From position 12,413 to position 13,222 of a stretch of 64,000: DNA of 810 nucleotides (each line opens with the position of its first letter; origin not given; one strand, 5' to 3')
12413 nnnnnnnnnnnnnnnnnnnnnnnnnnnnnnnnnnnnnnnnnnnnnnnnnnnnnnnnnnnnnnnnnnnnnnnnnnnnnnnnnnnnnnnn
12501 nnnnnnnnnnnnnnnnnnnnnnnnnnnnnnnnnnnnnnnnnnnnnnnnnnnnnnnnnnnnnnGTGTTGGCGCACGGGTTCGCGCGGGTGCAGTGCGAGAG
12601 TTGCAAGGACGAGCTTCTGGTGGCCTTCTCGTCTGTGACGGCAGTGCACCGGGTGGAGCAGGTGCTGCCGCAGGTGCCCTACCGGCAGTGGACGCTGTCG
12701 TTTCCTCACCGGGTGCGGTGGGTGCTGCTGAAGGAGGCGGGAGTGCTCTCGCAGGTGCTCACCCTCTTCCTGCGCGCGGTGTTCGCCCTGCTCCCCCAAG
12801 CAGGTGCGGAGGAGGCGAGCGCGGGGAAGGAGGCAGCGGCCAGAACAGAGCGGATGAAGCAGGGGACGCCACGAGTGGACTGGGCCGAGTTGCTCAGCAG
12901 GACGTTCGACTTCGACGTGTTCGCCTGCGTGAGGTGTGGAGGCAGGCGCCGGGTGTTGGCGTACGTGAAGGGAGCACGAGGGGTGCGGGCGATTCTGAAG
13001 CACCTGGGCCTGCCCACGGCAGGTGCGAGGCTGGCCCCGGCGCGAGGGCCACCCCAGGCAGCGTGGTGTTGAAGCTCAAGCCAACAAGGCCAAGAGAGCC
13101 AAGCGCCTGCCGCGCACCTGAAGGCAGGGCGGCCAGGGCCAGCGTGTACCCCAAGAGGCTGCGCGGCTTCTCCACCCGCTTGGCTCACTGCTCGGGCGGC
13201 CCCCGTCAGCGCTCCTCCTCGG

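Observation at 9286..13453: Degenerate IS91-family islet: two same-orientation rolling-circle transposase relics flanking a MopE-repeat lipoprotein, bracketed by tRNA-3'-end-like direct repeats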

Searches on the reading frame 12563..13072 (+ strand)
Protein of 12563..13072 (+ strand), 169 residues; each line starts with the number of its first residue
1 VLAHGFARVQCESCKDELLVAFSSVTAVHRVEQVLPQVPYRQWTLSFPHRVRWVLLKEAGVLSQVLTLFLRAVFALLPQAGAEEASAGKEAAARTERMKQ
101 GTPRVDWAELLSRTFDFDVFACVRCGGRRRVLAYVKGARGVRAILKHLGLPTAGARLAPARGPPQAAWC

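Call 4: search_protein_families(library=pfam, proteins=[window:12563-13072:+], max_evalue=0.01)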
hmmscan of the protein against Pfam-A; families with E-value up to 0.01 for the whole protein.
window:12563-13072:+ (169 aa): 1 family
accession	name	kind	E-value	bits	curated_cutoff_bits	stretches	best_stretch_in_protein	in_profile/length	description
PF14319.11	Zn_Tnp_IS91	-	0.0081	16.6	26.3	0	3-23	33-53/90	Transposase zinc-binding domain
